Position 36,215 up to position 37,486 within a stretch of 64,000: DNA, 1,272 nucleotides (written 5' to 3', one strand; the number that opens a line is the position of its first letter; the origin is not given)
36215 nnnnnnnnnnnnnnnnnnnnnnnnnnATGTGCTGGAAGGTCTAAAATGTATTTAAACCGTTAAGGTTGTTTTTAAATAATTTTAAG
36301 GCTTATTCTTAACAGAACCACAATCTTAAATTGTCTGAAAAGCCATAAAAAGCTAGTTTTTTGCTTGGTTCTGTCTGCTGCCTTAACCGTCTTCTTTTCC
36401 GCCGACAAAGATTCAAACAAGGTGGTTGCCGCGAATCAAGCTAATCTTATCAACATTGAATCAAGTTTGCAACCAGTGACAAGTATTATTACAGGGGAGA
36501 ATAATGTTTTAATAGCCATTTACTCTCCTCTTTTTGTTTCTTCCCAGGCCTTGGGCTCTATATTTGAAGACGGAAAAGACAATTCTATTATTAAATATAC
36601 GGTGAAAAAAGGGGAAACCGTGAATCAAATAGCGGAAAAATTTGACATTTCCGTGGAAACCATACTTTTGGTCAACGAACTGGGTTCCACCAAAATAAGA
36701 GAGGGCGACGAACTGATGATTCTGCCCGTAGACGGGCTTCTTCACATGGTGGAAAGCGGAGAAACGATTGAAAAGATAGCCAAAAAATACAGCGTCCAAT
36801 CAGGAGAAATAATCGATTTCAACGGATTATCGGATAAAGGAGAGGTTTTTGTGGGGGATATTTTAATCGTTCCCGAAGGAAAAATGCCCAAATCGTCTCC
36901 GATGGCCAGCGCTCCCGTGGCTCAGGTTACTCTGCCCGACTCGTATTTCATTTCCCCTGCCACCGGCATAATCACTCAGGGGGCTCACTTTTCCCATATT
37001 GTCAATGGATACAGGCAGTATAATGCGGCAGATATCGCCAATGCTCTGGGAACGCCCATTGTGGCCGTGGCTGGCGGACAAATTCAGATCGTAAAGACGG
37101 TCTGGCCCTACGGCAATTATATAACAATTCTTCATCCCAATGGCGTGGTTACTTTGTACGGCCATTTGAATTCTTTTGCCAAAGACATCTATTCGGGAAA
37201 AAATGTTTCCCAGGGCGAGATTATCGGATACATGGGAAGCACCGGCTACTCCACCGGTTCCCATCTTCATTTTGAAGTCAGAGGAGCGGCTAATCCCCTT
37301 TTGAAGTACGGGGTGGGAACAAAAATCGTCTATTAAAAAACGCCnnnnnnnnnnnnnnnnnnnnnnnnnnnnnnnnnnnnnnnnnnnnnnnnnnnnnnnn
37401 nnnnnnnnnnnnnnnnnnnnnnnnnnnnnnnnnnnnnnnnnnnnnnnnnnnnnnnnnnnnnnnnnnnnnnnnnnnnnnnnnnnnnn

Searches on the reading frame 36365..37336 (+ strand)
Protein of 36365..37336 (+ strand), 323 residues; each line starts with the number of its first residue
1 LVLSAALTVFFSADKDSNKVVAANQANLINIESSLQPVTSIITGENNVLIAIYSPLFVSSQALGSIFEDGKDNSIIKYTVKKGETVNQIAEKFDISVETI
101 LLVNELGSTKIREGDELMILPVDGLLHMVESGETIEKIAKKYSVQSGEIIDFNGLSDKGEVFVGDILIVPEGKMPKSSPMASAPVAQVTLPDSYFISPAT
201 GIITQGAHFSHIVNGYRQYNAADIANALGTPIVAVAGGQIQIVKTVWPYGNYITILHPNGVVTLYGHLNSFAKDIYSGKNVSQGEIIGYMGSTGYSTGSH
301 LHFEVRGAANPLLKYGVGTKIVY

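Call 29: search_protein_families(library=pfam, proteins=[window:36365-37336:+])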
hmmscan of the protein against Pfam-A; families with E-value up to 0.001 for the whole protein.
window:36365-37336:+ (323 aa): 5 families
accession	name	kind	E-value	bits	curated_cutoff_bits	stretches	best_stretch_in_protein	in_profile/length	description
PF01551.29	Peptidase_M23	-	3.1e-25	88.6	28.7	1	220-310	4-92/96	Peptidase family M23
PF01476.26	LysM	-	1e-22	80.2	20.9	2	78-118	1-41/43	LysM domain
PF23473.1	LysM3_LYK4_5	-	1.9e-12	47.5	29.3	2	77-111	4-38/48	LYK4/5 LysM3 domain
PF02796.21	HTH_7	-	1.2e-06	28.9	23.8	0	81-100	19-38/45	Helix-turn-helix domain of resolvase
PF04255.20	DUF433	-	0.00026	21.2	23.6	0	120-146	19-46/56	Protein of unknown function (DUF433)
